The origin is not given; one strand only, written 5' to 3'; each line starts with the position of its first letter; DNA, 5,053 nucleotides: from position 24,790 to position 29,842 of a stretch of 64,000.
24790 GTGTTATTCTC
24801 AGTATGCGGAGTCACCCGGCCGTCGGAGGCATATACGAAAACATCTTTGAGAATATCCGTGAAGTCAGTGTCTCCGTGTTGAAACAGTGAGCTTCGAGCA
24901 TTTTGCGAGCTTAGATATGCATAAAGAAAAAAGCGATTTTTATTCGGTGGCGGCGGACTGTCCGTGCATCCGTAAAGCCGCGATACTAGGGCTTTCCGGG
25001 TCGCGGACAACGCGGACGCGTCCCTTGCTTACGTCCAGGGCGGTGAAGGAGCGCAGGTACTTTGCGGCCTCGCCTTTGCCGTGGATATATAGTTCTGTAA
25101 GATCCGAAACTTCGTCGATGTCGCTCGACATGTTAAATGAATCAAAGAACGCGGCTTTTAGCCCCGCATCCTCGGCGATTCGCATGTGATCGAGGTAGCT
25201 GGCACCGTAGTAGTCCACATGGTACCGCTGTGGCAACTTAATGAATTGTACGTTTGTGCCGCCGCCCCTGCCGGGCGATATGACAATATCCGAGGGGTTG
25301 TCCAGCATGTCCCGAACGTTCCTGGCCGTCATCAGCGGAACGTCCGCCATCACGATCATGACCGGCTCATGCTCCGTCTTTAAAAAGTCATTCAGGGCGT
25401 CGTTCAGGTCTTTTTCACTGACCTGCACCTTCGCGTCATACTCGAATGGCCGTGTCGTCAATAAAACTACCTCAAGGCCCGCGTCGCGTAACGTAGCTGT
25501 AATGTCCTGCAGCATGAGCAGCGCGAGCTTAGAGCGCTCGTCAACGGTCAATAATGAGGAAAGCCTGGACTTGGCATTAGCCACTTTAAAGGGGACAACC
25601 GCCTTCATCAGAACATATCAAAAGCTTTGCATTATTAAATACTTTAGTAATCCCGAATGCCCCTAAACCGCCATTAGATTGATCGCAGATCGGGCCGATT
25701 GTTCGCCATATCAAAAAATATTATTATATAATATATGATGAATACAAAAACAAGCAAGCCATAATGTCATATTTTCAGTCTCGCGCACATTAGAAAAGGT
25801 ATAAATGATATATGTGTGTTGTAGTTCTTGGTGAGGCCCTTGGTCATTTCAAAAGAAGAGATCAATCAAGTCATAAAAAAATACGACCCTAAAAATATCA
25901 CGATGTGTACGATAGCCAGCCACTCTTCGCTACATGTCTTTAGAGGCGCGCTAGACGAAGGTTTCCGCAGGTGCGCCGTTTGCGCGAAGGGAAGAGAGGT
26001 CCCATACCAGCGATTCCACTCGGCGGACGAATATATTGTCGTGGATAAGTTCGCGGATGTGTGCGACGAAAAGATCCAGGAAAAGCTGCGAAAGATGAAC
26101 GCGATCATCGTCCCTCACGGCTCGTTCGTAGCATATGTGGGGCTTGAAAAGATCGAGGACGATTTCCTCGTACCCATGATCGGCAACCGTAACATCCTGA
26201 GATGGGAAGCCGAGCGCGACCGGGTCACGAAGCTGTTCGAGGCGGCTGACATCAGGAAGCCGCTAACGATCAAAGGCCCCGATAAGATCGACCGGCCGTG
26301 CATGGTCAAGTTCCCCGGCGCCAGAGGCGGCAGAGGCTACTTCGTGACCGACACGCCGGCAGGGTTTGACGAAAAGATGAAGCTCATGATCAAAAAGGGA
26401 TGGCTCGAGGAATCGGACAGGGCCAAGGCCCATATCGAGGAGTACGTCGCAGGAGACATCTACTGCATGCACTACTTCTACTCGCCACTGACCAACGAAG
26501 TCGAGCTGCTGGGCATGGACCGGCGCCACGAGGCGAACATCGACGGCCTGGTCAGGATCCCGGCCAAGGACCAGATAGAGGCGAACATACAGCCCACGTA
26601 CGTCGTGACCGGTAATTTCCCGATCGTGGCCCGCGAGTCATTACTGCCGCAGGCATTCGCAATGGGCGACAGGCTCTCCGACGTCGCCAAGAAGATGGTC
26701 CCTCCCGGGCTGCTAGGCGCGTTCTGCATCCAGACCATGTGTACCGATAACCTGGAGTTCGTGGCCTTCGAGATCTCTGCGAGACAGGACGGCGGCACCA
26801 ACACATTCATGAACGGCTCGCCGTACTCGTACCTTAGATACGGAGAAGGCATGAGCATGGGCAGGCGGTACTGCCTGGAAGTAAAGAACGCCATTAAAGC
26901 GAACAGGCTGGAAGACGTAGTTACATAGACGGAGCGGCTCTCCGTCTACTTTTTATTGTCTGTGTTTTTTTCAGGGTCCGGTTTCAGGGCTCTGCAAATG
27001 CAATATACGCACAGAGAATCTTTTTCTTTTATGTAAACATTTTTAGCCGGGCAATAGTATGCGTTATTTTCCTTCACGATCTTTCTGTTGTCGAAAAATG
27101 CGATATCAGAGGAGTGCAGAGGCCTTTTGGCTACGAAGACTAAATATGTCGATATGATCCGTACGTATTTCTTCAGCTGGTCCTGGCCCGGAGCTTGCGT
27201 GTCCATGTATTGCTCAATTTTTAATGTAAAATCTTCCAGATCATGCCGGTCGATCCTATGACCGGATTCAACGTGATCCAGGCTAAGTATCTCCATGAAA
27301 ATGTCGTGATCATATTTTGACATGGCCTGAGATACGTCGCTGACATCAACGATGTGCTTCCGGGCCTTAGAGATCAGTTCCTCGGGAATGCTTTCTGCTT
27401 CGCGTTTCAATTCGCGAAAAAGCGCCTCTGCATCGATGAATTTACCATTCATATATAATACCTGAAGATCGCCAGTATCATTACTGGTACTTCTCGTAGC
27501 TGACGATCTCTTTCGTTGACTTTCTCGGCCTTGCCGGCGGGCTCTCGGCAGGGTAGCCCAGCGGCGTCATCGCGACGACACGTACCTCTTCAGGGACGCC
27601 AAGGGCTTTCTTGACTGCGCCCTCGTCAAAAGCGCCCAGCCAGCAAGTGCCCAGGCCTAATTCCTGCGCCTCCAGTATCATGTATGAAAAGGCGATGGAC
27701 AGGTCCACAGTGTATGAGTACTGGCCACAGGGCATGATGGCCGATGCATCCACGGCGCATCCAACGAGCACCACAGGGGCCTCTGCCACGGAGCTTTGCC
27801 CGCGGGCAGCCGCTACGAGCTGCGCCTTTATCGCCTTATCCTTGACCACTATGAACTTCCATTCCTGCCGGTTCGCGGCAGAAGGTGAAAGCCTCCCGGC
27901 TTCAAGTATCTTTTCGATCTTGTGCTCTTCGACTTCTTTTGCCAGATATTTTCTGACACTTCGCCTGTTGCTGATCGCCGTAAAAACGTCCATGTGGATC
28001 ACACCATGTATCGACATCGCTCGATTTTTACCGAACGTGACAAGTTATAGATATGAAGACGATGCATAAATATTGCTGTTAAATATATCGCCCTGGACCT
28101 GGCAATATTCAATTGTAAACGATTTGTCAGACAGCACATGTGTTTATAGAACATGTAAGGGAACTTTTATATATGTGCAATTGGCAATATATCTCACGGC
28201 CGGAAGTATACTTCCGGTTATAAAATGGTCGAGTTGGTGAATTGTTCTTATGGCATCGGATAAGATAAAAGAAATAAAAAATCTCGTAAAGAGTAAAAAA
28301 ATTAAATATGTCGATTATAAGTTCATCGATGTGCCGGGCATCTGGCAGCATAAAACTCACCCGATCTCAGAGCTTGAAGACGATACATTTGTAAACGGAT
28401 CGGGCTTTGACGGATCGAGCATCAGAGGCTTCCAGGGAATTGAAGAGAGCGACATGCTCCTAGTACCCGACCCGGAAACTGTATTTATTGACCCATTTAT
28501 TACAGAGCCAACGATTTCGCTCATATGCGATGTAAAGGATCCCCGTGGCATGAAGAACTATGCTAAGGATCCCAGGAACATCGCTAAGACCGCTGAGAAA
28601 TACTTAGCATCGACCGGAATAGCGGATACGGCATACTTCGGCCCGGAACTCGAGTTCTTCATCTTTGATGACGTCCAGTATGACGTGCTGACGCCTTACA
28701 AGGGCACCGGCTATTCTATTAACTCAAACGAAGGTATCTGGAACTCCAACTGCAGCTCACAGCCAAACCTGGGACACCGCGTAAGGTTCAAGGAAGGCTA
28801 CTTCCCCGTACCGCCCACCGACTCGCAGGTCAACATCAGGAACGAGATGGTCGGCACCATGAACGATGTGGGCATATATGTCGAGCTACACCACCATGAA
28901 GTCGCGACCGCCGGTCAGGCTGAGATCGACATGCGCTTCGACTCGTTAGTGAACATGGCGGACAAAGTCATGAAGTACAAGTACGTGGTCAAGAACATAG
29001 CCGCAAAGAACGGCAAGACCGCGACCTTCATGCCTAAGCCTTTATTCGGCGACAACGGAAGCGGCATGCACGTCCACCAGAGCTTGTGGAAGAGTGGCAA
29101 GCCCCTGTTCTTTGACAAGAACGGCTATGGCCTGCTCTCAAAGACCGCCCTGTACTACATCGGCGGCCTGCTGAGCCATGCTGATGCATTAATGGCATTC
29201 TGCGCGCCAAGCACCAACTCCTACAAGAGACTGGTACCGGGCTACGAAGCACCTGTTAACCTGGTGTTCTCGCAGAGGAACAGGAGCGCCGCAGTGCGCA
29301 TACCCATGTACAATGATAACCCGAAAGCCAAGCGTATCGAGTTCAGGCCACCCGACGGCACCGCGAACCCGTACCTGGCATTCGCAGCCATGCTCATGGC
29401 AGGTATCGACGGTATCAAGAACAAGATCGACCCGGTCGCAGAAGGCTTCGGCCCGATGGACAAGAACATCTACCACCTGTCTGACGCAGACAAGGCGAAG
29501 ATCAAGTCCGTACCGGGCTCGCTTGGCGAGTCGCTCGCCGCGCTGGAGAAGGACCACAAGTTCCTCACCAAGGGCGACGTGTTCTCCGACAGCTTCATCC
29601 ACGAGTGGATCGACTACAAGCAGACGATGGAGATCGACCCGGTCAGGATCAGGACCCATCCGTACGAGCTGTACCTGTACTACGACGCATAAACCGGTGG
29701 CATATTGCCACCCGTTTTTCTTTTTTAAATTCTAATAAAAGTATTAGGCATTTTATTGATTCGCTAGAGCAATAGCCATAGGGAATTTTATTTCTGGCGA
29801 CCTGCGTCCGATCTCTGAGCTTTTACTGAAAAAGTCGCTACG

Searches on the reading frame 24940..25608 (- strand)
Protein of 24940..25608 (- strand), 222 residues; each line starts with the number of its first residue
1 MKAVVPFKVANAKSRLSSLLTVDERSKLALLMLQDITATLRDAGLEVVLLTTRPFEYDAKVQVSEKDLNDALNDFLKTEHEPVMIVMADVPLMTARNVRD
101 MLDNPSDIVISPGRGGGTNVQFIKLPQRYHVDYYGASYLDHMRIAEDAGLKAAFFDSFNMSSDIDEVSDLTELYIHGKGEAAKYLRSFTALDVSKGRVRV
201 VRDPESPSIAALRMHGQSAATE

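Call 46: search_protein_families(library=pfam, proteins=[window:24940-25608:-], max_evalue=0.00001)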
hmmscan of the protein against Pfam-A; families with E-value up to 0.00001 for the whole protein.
window:24940-25608:- (222 aa): 1 family
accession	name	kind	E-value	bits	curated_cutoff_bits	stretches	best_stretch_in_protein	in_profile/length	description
PF01983.22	CofC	-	2.1e-47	161.6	22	1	1-194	1-203/217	Guanylyl transferase CofC like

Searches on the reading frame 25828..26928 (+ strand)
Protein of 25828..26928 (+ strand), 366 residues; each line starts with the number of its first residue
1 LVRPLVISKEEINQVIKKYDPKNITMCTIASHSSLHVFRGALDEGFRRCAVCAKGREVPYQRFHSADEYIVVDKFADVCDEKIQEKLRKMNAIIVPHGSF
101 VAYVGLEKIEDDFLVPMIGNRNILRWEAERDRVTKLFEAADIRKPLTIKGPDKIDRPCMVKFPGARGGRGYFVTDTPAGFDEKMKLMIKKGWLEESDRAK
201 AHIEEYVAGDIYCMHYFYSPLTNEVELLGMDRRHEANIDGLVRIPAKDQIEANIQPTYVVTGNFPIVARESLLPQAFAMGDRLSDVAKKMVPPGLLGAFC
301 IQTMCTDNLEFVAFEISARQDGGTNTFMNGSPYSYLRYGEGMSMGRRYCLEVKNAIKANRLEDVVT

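Call 46: search_protein_families(library=pfam, proteins=[window:25828-26928:+], max_evalue=0.00001)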
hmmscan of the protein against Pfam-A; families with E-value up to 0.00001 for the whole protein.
window:25828-26928:+ (366 aa): 2 families
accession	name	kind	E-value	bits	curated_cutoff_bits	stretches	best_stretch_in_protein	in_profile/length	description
PF06973.17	DUF1297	-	1.3e-79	266.6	23.8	1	180-366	2-188/188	Domain of unknown function (DUF1297)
PF06849.18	DUF1246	-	1.2e-46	158.1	25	1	27-146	2-120/122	Protein of unknown function (DUF1246)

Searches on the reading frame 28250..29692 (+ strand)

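Call 46: search_protein_families(library=pfam, proteins=[window:28250-29692:+], max_evalue=0.00001)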
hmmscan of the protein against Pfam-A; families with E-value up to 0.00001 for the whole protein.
window:28250-29692:+ (480 aa): 2 families
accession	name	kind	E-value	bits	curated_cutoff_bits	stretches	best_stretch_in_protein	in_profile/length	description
PF00120.29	Gln-synt_C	-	1.6e-133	445.5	24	1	106-477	2-344/344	Glutamine synthetase, catalytic domain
PF03951.24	Gln-synt_N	-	5.6e-31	106.4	33.4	1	17-98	1-82/82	Glutamine synthetase, beta-Grasp domain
